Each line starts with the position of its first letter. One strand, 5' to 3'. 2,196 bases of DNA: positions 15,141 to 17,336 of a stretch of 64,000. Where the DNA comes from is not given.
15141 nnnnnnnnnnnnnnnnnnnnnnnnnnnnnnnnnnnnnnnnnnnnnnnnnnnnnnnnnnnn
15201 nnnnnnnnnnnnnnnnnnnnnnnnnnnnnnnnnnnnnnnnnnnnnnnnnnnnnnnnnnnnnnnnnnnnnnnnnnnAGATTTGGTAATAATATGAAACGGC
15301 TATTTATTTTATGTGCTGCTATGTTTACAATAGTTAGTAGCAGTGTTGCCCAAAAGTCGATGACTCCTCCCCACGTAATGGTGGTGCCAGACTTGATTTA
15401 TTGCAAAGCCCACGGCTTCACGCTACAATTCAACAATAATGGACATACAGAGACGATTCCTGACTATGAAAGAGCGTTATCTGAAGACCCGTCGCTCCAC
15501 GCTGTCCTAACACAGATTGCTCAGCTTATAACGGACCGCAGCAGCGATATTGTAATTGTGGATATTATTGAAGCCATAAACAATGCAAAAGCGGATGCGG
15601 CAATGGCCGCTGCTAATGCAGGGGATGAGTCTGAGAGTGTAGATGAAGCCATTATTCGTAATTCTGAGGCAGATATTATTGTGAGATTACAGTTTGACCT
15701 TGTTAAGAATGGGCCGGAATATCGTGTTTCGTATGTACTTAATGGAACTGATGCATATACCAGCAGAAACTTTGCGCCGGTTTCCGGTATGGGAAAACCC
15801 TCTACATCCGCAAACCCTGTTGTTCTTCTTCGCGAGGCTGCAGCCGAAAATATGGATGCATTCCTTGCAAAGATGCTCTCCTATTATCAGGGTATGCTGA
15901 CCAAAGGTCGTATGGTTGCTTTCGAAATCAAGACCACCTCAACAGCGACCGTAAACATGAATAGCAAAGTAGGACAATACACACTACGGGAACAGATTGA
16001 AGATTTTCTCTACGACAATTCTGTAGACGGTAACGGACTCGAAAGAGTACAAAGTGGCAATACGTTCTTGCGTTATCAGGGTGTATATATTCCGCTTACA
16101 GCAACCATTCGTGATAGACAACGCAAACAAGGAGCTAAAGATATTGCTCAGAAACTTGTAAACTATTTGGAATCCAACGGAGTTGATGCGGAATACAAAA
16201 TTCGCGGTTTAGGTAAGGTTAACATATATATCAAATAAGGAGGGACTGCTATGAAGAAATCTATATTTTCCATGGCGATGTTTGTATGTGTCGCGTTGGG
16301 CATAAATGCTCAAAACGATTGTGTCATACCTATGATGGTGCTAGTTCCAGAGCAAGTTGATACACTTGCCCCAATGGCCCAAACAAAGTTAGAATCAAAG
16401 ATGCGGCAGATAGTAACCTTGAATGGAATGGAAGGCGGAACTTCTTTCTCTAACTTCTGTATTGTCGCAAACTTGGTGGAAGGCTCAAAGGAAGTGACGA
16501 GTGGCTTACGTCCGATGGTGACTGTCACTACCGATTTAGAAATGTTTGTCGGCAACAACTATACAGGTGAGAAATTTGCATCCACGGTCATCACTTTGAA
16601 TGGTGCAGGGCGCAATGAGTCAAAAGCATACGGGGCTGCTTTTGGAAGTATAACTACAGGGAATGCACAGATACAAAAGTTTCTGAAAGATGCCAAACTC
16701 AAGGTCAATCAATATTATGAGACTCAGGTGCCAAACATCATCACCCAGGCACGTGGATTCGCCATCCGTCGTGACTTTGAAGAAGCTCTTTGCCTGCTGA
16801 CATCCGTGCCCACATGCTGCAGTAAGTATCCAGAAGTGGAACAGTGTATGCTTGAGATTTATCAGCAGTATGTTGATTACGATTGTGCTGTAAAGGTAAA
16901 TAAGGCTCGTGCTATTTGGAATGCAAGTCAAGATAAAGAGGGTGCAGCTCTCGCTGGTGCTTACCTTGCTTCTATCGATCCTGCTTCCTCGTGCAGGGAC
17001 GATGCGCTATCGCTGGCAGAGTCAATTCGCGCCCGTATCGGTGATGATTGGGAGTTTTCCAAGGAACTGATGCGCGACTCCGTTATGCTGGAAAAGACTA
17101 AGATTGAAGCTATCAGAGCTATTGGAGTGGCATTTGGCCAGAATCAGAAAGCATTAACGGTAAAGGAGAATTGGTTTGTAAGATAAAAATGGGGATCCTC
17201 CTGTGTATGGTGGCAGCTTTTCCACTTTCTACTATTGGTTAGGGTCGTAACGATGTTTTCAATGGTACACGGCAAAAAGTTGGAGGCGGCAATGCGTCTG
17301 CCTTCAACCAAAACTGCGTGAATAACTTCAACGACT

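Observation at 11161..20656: AT-rich 9.5-kb island encoding only exported and outer-membrane proteins plus a duplicated HTH gene: candidate undescribed cell-envelope module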

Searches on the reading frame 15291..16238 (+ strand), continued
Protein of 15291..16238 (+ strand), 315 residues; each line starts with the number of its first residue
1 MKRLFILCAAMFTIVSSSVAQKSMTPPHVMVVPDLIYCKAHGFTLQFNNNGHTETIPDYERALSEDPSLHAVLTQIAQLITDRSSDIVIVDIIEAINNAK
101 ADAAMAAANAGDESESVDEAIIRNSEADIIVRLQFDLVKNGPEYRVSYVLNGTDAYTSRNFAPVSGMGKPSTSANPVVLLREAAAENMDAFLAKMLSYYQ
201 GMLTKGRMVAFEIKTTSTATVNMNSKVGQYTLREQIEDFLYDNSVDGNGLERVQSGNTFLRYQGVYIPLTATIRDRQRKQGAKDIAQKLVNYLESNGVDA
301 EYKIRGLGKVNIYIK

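Call 74: fold_search(model_id=the predicted structure, library=pdb)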
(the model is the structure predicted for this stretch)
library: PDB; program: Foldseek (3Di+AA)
matches with E <= 10: 928; with E <= 0.001: 2
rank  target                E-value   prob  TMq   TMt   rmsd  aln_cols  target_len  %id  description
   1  4hrv_B                6.8e-04  0.99  0.24  0.43   8.2       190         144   10  Crystal Structure of Lipoprotein GNA1162 from Neisseria meningitidis (released 2013-04-24)
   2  2iqi_F                8.7e-04  0.99  0.24  0.38  10.8       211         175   10  Crystal structure of protein XCC0632 from Xanthomonas campestris, Pfam DUF330 (released 2006-11-07)
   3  2iqi_G                1.1e-03  0.99  0.24  0.39  11.2       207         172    7  Crystal structure of protein XCC0632 from Xanthomonas campestris, Pfam DUF330 (released 2006-11-07)
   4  4uv2_J                1.6e-03  0.99  0.27  0.35  12.0       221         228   11  Structure of the curli transport lipoprotein CsgG in a non-lipidated, pre-pore conformation (released 2014-09-24)
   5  2iqi_B                1.6e-03  0.98  0.24  0.38  11.3       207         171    7  Crystal structure of protein XCC0632 from Xanthomonas campestris, Pfam DUF330 (released 2006-11-07)
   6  4uv2_M                1.7e-03  0.99  0.26  0.36  12.5       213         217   13  Structure of the curli transport lipoprotein CsgG in a non-lipidated, pre-pore conformation (released 2014-09-24)
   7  4uv2_N                2.0e-03  0.99  0.27  0.35  11.5       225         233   11  Structure of the curli transport lipoprotein CsgG in a non-lipidated, pre-pore conformation (released 2014-09-24)
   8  4uv2_A                2.3e-03  1.00  0.29  0.37  12.2       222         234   10  Structure of the curli transport lipoprotein CsgG in a non-lipidated, pre-pore conformation (released 2014-09-24)
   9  2iqi_A                2.3e-03  0.99  0.25  0.41  10.8       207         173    8  Crystal structure of protein XCC0632 from Xanthomonas campestris, Pfam DUF330 (released 2006-11-07)
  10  4uv2_F                3.9e-03  0.98  0.26  0.34  11.0       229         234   11  Structure of the curli transport lipoprotein CsgG in a non-lipidated, pre-pore conformation (released 2014-09-24)
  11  4uv2_G                3.9e-03  0.96  0.24  0.31  11.9       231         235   12  Structure of the curli transport lipoprotein CsgG in a non-lipidated, pre-pore conformation (released 2014-09-24)
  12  4uv2_P                4.4e-03  0.99  0.28  0.39  11.2       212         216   11  Structure of the curli transport lipoprotein CsgG in a non-lipidated, pre-pore conformation (released 2014-09-24)
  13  4uv2_O                4.6e-03  0.99  0.28  0.38  11.2       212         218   10  Structure of the curli transport lipoprotein CsgG in a non-lipidated, pre-pore conformation (released 2014-09-24)
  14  4uv2_I                5.5e-03  0.98  0.27  0.35  11.6       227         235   11  Structure of the curli transport lipoprotein CsgG in a non-lipidated, pre-pore conformation (released 2014-09-24)
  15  4uv2_E                5.5e-03  0.93  0.24  0.30  12.8       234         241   10  Structure of the curli transport lipoprotein CsgG in a non-lipidated, pre-pore conformation (released 2014-09-24)
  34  5t10_B                5.4e-02  0.98  0.27  0.55   7.9       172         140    9  PelC dodecamer from Paraburkholderia phytofirmans, space group P6 (released 2017-03-15)
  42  5t10_A                7.3e-02  0.96  0.25  0.54   8.3       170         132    9  PelC dodecamer from Paraburkholderia phytofirmans, space group P6 (released 2017-03-15)
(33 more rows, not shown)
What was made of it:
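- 15291..16238 (+): P5 (315 aa), DUF6175. It is the most conserved cassette protein and has the PqiC/PelC/CsgG/LptE/GNA1162-type alpha/beta fold. Foldseek hits: GNA1162 6.8e-4, XCC0632 8.7e-4, CsgG 1.6e-3, PelC TMt 0.55-0.60 (call 74).
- Closest known: PqiC / PelC / CsgG / LptE / GNA1162 class of outer-membrane lipoproteins. Same: The P5 (DUF6175) model hits exactly this set by Foldseek, at E 7e-4 to 5e-2 and probability up to 0.99 (call 74).
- P5 shares the CsgG/PelC core fold (call 74).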

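Call 75: find_related_loci(query=A9, collection=viral_contigs, flank=10000)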
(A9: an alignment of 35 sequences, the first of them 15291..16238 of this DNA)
Query A9 (315 aa) in viral_contigs; peptide patterns used: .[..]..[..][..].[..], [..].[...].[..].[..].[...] (x = any residue, [..] = any of these).
36 stretches matched a pattern, but none encodes a relative of the query by tblastn (E <= 1e-3).
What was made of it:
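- Tried and rejected: IMG/VR scan for P5, none (call 75).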

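Call 93: search_protein_families(library=pfam, alignment_id=A13, max_evalue=0.00001)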
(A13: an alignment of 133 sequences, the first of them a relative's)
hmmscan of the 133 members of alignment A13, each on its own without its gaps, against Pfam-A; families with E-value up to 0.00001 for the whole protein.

A. member 1, L005:65-1054:- (329 aa): 1 family
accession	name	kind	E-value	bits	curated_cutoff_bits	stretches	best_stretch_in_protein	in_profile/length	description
PF02775.26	TPP_enzyme_C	-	3.5e-28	98.8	21.9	1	47-194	2-151/151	Thiamine pyrophosphate enzyme, C-terminal TPP binding domain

B. families by the number of members that match (of 133 scanned): 171 families (the first 25 are shown)
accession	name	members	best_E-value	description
PF13612.12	DDE_Tnp_1_3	2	2.6e-63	Transposase DDE domain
PF01640.23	Peptidase_C10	2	2.2e-56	Peptidase C10 family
PF01183.26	Glyco_hydro_25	2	6.5e-51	Glycosyl hydrolases family 25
PF00365.25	PFK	2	6.6e-39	Phosphofructokinase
PF00535.33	Glycos_transf_2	2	1.6e-34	Glycosyl transferase family 2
PF01553.26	Acyltransferase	2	8.4e-31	Acyltransferase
PF13604.12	AAA_30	2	2.2e-29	AAA domain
PF02683.22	DsbD_TM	2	4.9e-26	Cytochrome C biogenesis protein transmembrane domain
PF18096.6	Thump_like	2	7e-23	THUMP domain-like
PF13245.12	AAA_19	2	1.6e-22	AAA domain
PF01979.26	Amidohydro_1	2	3e-19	Amidohydrolase family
PF22013.1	PG_1098_Fer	2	1.1e-17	PG_1098 ferredoxin-like domain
PF01609.27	DDE_Tnp_1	2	1.2e-15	Transposase DDE domain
PF13899.12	Thioredoxin_7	2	6.8e-14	Thioredoxin-like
PF13734.11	Inhibitor_I69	2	9e-14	Spi protease inhibitor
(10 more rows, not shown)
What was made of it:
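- Flanking genes are mostly housekeeping rather than defence islands (call 93).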

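Call 95: search_protein_families(library=ncbifam, max_evalue=0.1, proteins=[L012:8139-9644:+, L029:5449-6939:+, L005:11911-13362:+, L029:61-960:+, L012:6848-7570:+, L008:6561-8429:+, L027:7507-8979:+])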
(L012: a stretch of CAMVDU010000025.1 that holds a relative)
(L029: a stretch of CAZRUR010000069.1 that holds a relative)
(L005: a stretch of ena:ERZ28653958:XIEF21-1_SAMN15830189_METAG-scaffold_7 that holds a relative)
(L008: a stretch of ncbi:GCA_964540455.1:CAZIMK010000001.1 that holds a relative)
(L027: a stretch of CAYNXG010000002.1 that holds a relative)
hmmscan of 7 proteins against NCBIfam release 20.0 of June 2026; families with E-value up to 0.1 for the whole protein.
L012:8139-9644:+ (501 aa): 0 families

L029:5449-6939:+ (496 aa): 0 families

L005:11911-13362:+ (483 aa): 0 families

L029:61-960:+ (299 aa): 23 families
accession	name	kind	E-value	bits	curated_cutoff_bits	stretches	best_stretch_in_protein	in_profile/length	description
NF052320.1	Cbp1_fam_LP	subfamily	3.3e-52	177.8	90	1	9-298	6-286/286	Cbp1 family collagen-binding glycoprotein adhesin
TIGR02169.1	SMC_prok_A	equivalog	1.4e-07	29.6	729.4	1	43-211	246-917/1165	chromosome segregation protein SMC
NF058533.1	antiphage_ProA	equivalog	4.1e-05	21.2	1500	1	40-206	804-972/1903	anti-phage protein ProA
NF046104.1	PptglHdxlasePcsB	equivalog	0.0001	21.7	450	1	140-202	30-92/400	peptidoglycan hydrolase PcsB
TIGR02168.1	SMC_prok_B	equivalog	0.00011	20.1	567.35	1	89-202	744-858/1181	chromosome segregation protein SMC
TIGR04523.1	Mplasa_alph_rch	subfamily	0.00015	19.8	270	1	126-200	333-407/745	helix-rich protein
NF045487.1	ASRP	equivalog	0.00094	17.9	300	1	58-212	120-277/593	archaea-specific SMC-related protein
TIGR04211.1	SH3_and_anchor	equivalog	0.0011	18.6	65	1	93-193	65-162/198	TIGR04211 family SH3 domain-containing protein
NF051443.1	NheC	equivalog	0.0012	18.2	420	1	123-244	136-250/352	non-hemolytic enterotoxin subunit C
NF040788.1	S-lay_SlaB_Mtsph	equivalog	0.0025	16.8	700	1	126-193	305-373/416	S-layer protein SlaB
NF038218.1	IcmG_DotF_IVB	equivalog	0.0026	17.5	200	1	130-210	112-190/266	type IVB secretion system protein IcmG/DotF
TIGR03495.1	phage_LysB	equivalog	0.0053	17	92.75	0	140-202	24-86/135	Rz-like lysis system protein LysB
NF002572.0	PRK02224.1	equivalog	0.0068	14.7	1087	1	89-203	268-382/888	DNA double-strand break repair ATPase Rad50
TIGR04527.1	mycoplas_twoTM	subfamily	0.0082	15.8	125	0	127-201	53-127/248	MG_279/MG_280 family protein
NF033927.1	alph_xenorhab_B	subfamily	0.0093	15.4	40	1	96-159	2-65/223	alpha-xenorhabdolysin family binary toxin subunit B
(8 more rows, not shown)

L012:6848-7570:+ (240 aa): 1 family
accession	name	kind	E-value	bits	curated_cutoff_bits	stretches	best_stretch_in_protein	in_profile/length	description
NF058653.1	LipP1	equivalog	0.055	12.3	350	1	140-175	53-88/300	LipP1 family hormone-sensitive lipase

L008:6561-8429:+ (622 aa): 0 families

L027:7507-8979:+ (490 aa): 10 families
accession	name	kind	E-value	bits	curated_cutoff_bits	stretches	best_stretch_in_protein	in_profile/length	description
TIGR02899.1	spore_safA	subfamily_domain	6.2e-07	29.3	67.85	1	25-65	1-43/44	SafA/ExsA family spore coat assembly protein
NF041208.1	celldiv_DipM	equivalog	0.00031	20.1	740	1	18-80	181-243/419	cell division endopeptidase DipM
NF004974.0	PRK06347.1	equivalog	0.001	18.2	701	1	17-83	327-391/592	1,4-beta-N-acetylmuramoylhydrolase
NF042931.1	SAG1386_EF1546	equivalog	0.0016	18.5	80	1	18-56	107-147/158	SAG1386/EF1546 family surface-associated protein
NF050804.1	CellDivDipMCaul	equivalog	0.0018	17.2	900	1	19-51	307-339/634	cell division endopeptidase DipM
NF008050.0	PRK10783.1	equivalog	0.0085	14.4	508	1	9-76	332-399/457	murein transglycosylase D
NF052398.1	Agg_Promo_Fact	equivalog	0.0089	16.2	170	1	8-83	16-92/202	aggregation-promoting factor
NF007612.0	PRK10260.1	equivalog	0.06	12.4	583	1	29-66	51-89/306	L,D-transpeptidase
NF010723.1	PRK14125.1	equivalog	0.092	12.7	60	0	10-39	22-55/87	cell division suppressor protein YneA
NF047755.1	LIC_10271_M23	exception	0.096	12.4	180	0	4-72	9-77/207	LIC_10271 family cell wall hydrolase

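Call 106: find_encoding_contigs(protein=P0004, flank=10000, max_places=2)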
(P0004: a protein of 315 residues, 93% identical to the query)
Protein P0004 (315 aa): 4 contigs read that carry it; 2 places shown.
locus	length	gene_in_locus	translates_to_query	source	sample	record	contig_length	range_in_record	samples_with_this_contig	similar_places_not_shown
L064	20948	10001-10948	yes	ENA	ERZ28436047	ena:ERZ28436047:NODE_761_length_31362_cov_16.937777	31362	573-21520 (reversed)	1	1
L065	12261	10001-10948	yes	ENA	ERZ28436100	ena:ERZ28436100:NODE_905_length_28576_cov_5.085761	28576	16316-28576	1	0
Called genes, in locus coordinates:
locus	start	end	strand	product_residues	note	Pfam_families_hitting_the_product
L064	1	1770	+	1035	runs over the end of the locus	PF13620:CarboxypepD_reg, PF13715:CarbopepD_reg_2, PF07715:Plug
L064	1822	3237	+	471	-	PF14322:SusD-like_3, PF07719:TPR_2 (faint), PF07980:SusD_RagB, PF13181:TPR_8 (faint)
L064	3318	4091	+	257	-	PF16132:DUF4843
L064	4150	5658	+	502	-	PF16820:PKD_3 (weak)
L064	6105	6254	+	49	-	-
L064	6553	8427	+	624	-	-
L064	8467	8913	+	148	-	-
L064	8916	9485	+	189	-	-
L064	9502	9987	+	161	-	-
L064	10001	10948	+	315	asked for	PF19672:DUF6175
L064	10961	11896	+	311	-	-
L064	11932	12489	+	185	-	-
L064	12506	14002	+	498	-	-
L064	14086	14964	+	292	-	-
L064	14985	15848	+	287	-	PF01476:LysM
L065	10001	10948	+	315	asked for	PF19672:DUF6175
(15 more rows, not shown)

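Call 107: find_encoding_contigs(protein=P0009, flank=10000, max_places=2)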
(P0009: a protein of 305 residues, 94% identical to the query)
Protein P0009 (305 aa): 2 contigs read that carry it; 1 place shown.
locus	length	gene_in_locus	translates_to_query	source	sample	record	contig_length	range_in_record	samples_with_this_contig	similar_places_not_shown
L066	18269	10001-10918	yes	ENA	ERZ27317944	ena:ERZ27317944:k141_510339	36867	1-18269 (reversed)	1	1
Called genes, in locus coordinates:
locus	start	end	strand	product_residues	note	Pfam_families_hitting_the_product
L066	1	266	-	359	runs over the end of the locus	PF16115:DUF4831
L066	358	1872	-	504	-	PF03853:YjeF_N, PF01256:Carb_kinase, PF08543:Phos_pyr_kin (weak)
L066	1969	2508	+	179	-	PF00156:Pribosyltran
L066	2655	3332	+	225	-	PF00406:ADK, PF13207:AAA_17, PF13238:AAA_18 (weak), PF13671:AAA_33 (weak)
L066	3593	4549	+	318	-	-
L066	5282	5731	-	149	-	PF07751:Abi_2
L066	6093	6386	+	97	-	-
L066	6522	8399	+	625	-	-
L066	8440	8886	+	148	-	-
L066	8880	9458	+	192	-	-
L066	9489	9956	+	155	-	-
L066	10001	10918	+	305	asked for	PF19672:DUF6175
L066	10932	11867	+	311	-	-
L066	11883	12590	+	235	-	-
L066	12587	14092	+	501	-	-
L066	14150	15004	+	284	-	PF13568:OMP_b-brl_2, PF13505:OMP_b-brl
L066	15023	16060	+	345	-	PF19190:BACON_2 (faint), PF13004:BACON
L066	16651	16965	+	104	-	PF05717:TnpB_IS66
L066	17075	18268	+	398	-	?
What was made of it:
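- L066 has an Abi_2 gene and IS66 next to the cassette (call 107).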

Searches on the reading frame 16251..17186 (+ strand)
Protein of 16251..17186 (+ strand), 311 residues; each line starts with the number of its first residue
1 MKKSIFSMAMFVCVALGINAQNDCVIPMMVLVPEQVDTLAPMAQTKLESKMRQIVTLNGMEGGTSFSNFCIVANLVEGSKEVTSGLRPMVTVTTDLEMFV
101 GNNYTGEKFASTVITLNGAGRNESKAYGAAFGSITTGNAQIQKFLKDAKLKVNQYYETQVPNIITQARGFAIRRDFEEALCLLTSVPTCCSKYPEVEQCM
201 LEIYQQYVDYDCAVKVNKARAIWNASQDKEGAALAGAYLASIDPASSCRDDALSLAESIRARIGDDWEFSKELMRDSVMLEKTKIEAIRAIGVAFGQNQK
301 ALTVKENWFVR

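Call 3: search_protein_families(library=pfam, max_evalue=0.1, proteins=[window:16251-17186:+])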
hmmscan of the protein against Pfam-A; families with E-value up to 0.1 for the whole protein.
window:16251-17186:+ (311 aa): 0 families

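Call 4: search_protein_families(library=ncbifam, max_evalue=0.1, proteins=[window:16251-17186:+])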
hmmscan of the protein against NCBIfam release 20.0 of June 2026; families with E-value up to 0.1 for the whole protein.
window:16251-17186:+ (311 aa): 0 families

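Call 5: search_protein_families(library=padloc, max_evalue=0.1, proteins=[window:16251-17186:+])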
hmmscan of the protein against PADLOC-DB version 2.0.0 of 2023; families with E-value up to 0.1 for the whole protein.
window:16251-17186:+ (311 aa): 0 families

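Call 6: search_protein_families(library=phrogs, max_evalue=0.1, proteins=[window:16251-17186:+])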
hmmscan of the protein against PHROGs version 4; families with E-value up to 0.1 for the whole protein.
window:16251-17186:+ (311 aa): 0 families

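Call 41: search_solved_structures(query=A5, max_evalue=10, show_alignments=1)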
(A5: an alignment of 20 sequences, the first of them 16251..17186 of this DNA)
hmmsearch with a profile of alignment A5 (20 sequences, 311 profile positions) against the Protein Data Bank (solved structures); distinct sequences matched with E-value up to 10: 2.
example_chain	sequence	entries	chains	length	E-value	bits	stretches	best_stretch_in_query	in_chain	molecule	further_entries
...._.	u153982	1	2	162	0.2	13.9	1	36-127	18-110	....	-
6h9l_A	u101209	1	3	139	1.6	10.9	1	237-303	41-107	Uncharacterized protein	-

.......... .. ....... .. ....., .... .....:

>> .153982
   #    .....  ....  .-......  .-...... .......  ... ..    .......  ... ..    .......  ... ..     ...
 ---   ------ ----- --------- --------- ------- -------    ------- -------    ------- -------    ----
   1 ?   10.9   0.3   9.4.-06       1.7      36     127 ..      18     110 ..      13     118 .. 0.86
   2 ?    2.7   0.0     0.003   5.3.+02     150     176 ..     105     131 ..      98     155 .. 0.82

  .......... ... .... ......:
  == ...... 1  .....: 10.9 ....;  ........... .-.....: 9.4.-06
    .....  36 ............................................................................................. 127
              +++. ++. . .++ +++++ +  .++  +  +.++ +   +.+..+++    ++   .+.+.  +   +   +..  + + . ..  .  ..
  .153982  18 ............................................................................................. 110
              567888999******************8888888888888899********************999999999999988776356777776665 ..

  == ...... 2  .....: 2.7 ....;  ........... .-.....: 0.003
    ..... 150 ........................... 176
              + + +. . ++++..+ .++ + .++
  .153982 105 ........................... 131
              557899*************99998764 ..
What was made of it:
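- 16251..17186 (+): P6 (311 aa), an exported protein with an N-terminal alpha/beta part and a Cys-rich helical-repeat C-terminal half. No PDB hit (call 41).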

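Call 104: search_protein_families(library=pfam, alignment_id=A5, max_evalue=1)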
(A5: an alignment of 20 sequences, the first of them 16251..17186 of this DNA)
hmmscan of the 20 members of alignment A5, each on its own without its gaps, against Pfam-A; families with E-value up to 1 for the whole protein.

A. member 1, window:16251-17186:+ (311 aa): 0 families

B. families by the number of members that match (of 20 scanned): 27 families (the first 25 are shown)
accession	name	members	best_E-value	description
PF25058.1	ARM_TT21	9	0.0096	Tetratricopeptide repeat protein 21 ARM repeat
PF13328.12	HD_4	2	0.0088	HD domain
PF20003.4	fvmX5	1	0.0061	FtsH ternary system domain X5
PF08626.16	TRAPPC9-Trs120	1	0.0085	Transport protein Trs120 or TRAPPC9, TRAPP II complex subunit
PF21572.2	Nop5_56-rel_N_Arc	1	0.015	Archaeal Nop5/56-rel, N-terminal domain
PF14942.11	Muted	1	0.032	Organelle biogenesis, Muted-like protein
PF05639.16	Pup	1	0.034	Pup-like protein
PF20373.3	DUF6668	1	0.036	Family of unknown function (DUF6668)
PF12146.15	Hydrolase_4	1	0.037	Serine aminopeptidase, S33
PF20721.2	C19orf12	1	0.048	C19orf12-like protein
PF14559.12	TPR_19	1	0.052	Tetratricopeptide repeat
PF19981.4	DUF6417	1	0.078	Family of unknown function (DUF6417)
PF14189.11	DUF4312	1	0.082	Domain of unknown function (DUF4312)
PF21300.2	LbR_Ice_bind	1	0.089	Grass antifreeze beta roll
PF01746.26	tRNA_m1G_MT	1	0.11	tRNA (Guanine-1)-methyltransferase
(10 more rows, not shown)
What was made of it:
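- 16251..17186 (+): 9 of 20 family members weakly hit an ARM/TPR-type repeat (call 104).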
